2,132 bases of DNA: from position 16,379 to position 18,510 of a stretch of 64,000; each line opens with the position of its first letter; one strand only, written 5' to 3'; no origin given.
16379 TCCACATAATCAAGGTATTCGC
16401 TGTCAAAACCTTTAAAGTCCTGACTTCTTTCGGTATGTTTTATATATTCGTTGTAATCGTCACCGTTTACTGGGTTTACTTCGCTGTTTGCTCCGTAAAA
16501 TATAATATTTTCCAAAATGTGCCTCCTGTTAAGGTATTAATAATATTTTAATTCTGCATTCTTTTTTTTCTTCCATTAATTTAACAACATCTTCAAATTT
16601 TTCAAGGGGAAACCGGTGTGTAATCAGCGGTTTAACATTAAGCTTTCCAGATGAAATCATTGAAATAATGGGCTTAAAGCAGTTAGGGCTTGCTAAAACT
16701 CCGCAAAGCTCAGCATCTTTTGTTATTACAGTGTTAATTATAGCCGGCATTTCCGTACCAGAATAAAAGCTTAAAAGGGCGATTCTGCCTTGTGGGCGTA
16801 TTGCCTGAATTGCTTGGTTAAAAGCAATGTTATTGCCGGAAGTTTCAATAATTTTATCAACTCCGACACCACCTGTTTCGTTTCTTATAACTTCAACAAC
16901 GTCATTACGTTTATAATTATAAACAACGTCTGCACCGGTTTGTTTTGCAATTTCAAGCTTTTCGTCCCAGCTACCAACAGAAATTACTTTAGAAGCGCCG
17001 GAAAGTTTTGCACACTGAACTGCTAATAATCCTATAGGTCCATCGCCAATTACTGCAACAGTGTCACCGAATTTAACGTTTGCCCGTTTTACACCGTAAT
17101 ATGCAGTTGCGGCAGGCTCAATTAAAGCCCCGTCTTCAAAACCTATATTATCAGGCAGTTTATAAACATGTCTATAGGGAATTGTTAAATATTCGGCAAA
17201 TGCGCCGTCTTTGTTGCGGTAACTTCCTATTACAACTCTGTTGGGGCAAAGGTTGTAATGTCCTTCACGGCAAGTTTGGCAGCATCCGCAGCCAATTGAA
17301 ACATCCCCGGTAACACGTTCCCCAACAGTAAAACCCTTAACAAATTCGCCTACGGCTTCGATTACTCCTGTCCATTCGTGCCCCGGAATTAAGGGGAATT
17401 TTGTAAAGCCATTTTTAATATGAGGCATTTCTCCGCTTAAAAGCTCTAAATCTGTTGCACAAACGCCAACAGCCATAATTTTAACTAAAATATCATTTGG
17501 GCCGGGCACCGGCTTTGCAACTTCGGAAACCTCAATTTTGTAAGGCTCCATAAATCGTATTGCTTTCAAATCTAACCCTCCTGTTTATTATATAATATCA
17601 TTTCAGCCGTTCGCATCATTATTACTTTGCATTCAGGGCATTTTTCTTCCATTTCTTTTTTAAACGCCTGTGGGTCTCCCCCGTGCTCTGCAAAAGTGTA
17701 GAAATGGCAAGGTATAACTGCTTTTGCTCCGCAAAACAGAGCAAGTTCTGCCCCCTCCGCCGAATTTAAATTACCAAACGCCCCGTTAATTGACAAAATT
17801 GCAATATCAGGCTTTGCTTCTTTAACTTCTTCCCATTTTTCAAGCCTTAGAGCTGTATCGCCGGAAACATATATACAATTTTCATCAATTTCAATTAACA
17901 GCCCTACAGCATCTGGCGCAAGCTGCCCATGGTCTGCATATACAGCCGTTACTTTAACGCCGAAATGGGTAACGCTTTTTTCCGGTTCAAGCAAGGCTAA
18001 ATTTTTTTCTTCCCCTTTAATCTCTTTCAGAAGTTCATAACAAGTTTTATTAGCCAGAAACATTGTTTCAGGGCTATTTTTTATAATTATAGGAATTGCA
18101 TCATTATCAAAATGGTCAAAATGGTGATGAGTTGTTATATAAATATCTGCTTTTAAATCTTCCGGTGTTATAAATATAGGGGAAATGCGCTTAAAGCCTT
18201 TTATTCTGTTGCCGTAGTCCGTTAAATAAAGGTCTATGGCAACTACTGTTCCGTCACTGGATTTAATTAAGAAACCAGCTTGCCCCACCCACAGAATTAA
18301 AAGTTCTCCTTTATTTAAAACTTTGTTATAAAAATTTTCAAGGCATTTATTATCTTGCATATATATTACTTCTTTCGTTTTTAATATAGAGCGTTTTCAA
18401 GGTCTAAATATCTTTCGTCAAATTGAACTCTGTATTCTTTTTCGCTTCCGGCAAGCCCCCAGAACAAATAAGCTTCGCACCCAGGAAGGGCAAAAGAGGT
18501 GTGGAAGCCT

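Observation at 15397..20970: Six-gene catabolic operon with an unusual enzyme set and no kinase, transporter or canonical dehydratase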

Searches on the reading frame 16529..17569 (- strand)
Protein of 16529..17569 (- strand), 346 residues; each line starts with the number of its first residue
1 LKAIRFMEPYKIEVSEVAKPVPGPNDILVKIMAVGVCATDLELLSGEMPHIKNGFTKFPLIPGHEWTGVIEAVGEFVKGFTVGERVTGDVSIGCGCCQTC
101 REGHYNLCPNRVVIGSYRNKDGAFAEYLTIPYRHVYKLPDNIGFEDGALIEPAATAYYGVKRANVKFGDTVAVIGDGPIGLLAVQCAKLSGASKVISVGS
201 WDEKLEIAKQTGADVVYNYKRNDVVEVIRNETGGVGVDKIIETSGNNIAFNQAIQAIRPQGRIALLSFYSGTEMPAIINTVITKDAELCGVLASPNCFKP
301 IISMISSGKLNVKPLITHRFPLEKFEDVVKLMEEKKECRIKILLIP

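Call 3: search_protein_families(library=pfam, proteins=[window:16529-17569:-])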
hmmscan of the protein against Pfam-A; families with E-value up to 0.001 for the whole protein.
window:16529-17569:- (346 aa): 4 families
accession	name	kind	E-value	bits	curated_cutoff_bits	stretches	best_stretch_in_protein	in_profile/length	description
PF00107.32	ADH_zinc_N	-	3.7e-30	105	31.8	1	178-306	1-128/129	Zinc-binding dehydrogenase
PF08240.17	ADH_N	-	1.1e-28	99.9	23.5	1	23-140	1-104/104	Alcohol dehydrogenase GroES-like domain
PF16912.11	Glu_dehyd_C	-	3e-11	43.6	34.9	1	168-329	31-198/211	Glucose dehydrogenase C-terminus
PF13602.12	ADH_zinc_N_2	-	4.4e-10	41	27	1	212-336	2-127/134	Zinc-binding dehydrogenase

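Call 4: search_protein_families(library=ncbifam, proteins=[window:16529-17569:-])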
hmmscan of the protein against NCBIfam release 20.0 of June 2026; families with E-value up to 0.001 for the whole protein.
window:16529-17569:- (346 aa): 26 families (the best 25 are shown)
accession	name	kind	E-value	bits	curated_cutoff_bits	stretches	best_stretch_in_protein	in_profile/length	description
TIGR00692.1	tdh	equivalog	3.6e-72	243.2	458.35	1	10-338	9-334/340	L-threonine 3-dehydrogenase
NF003808.0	PRK05396.1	equivalog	4.3e-70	236.3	380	1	10-339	11-335/341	L-threonine 3-dehydrogenase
NF041097.1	keto_inos_dh_IolM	equivalog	6.1e-69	232.5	450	1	10-338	38-383/389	scyllo-inosose 3-dehydrogenase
NF007489.0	PRK10083.1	equivalog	3.7e-58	197.1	376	1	1-344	1-335/339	Zn-dependent oxidoreductase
NF010344.0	PRK13771.1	subfamily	1.7e-48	165.3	349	1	8-338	8-326/334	putative alcohol dehydrogenase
TIGR03989.1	Rxyl_3153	subfamily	9.4e-44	150.2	440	1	9-339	11-365/370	NDMA-dependent alcohol dehydrogenase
NF041172.1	AcrlCoa_red_Thmprot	equivalog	4.2e-43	147.6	500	1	1-344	1-332/334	acryloyl-CoA reductase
NF007642.0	PRK10309.1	equivalog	1e-42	146.7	550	1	1-344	1-344/347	galactitol-1-phosphate 5-dehydrogenase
NF006940.0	PRK09422.1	equivalog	1.2e-42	146.1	344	1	1-336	1-326/338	alcohol dehydrogenase AdhP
TIGR03451.1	mycoS_dep_FDH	equivalog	1.5e-40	139.1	512.9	1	12-337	14-351/358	S-(hydroxymethyl)mycothiol dehydrogenase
NF007375.0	PRK09880.1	equivalog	4.6e-38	130.9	469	1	25-338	28-336/344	L-idonate 5-dehydrogenase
TIGR02824.1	quinone_pig3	subfamily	7.8e-38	130.3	296.8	2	121-338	91-318/325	putative NAD(P)H quinone oxidoreductase, PIG3 family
NF047908.1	AldhRedAhr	equivalog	3.7e-36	124.7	470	1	21-336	25-326/335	NADPH-dependent aldehyde reductase Ahr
TIGR02818.1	adh_III_F_hyde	equivalog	6.1e-36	124.3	543.95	2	123-341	139-365/368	S-(hydroxymethyl)glutathione dehydrogenase/class III alcohol dehydrogenase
TIGR03201.1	dearomat_had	equivalog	5.3e-32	111.3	338.65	1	16-343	15-347/349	6-hydroxycyclohex-1-ene-1-carbonyl-CoA dehydrogenase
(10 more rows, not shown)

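Call 28: search_solved_structures(query=window:16529-17569:-, max_evalue=1e-30)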
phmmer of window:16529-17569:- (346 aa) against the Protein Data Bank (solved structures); distinct sequences matched with E-value up to 1e-30: 66 (the best 60 are shown).
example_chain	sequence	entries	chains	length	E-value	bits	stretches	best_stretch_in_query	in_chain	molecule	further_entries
2dfv_A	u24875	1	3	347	5e-59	203.3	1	8-342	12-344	Probable L-threonine 3-dehydrogenase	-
2d8a_A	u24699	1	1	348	5e-59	203.3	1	8-342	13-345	Probable L-threonine 3-dehydrogenase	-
4ej6_A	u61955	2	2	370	1.6e-54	188.4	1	1-346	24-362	Putative zinc-binding dehydrogenase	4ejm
3gfb_A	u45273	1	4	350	3.5e-53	184.1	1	6-339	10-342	L-threonine 3-dehydrogenase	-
4cpd_A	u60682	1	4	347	2.9e-51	177.8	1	1-344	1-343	ALCOHOL DEHYDROGENASE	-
1e3j_A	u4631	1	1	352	3.4e-51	177.5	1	19-344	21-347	NADP(H)-DEPENDENT KETOSE REDUCTASE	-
1pl6_A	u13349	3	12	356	1.6e-50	175.3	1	15-342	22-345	Sorbitol dehydrogenase | human sorbitol dehydrogenase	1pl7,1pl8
2dq4_A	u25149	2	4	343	1.7e-50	175.2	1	18-336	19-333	L-threonine 3-dehydrogenase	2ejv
5kia_A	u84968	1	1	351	3.2e-50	174.3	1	12-327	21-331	L-threonine 3-dehydrogenase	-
5vm2_A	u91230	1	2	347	4.7e-50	173.8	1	10-335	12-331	Alcohol dehydrogenase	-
3qe3_A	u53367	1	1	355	2.9e-48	167.9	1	15-337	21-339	Sorbitol dehydrogenase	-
4ilk_A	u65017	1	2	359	1.8e-47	165.3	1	1-344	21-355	Starvation sensing protein rspB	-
1rjw_A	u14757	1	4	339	2.7e-46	161.4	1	5-332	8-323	Alcohol dehydrogenase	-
3pii_A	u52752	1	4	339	4.8e-46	160.6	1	5-332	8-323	Alcohol dehydrogenase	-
6ie0_A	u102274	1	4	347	1.5e-45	159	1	1-344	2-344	(R,R)-butanediol dehydrogenase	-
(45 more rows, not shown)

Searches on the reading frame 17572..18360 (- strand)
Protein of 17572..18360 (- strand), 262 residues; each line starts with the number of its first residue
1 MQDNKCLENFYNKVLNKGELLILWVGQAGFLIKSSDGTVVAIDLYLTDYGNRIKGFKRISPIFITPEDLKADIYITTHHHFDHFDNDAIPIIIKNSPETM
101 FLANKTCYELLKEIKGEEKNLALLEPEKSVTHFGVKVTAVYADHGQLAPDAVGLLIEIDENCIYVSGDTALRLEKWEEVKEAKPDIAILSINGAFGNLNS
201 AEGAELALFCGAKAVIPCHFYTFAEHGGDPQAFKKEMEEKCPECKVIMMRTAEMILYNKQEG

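Call 3: search_protein_families(library=pfam, proteins=[window:17572-18360:-])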
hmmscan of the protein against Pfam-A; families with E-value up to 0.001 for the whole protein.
window:17572-18360:- (262 aa): 2 families
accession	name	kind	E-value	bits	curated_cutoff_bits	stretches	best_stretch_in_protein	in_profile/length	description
PF13483.12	Lactamase_B_3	-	1.2e-13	51.7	24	1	22-219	2-160/160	Beta-lactamase superfamily domain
PF12706.13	Lactamase_B_2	-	6.7e-09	36.1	27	1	70-220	30-200/200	Beta-lactamase superfamily domain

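Call 4: search_protein_families(library=ncbifam, proteins=[window:17572-18360:-])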
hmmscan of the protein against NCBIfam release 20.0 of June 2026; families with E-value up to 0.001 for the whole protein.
window:17572-18360:- (262 aa): 3 families
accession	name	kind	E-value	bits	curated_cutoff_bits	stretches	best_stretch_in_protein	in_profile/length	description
NF001911.0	PRK00685.1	equivalog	8.6e-21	74.5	144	1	22-255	3-226/228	metal-dependent hydrolase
NF008688.0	PRK11709.1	equivalog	3.5e-11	42.6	306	1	58-141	96-181/355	L-ascorbate 6-phosphate lactonase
NF000469.2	CAR_gen_B3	exception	0.00071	18.7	500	1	22-85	71-127/311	CAR family subclass B3 metallo-beta-lactamase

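Call 27: search_solved_structures(query=window:17572-18360:-, max_evalue=0.001)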
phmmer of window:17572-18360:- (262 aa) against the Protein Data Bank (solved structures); distinct sequences matched with E-value up to 0.001: 8.
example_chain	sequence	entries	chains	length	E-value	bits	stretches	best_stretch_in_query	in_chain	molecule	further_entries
3x2y_A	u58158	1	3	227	3.4e-12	49.7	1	70-247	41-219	UPF0173 metal-dependent hydrolase TM_1162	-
3x2z_A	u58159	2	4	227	3.4e-12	49.7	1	70-247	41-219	UPF0173 metal-dependent hydrolase TM_1162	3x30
3x2x_A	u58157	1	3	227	7.9e-11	45.2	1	70-247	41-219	UPF0173 metal-dependent hydrolase TM_1162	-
6hrg_A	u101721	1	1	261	1.1e-08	38.1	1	25-257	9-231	UPF0173 metal-dependent hydrolase Igni_1254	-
2wyl_A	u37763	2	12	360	2.9e-06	30.2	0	17-111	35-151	L-ASCORBATE-6-PHOSPHATE LACTONASE ULAG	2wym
3kl7_A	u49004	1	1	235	7.4e-06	28.9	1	69-220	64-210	Putative metal-dependent hydrolase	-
7e3v_A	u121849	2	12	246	1.3e-05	28.2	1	66-236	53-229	UPF0173 metal-dependent hydrolase C7P97_11315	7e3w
6brm_A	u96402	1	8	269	4.2e-05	26.4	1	65-198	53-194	Putative metal-dependent isothiocyanate hydrolase SaxA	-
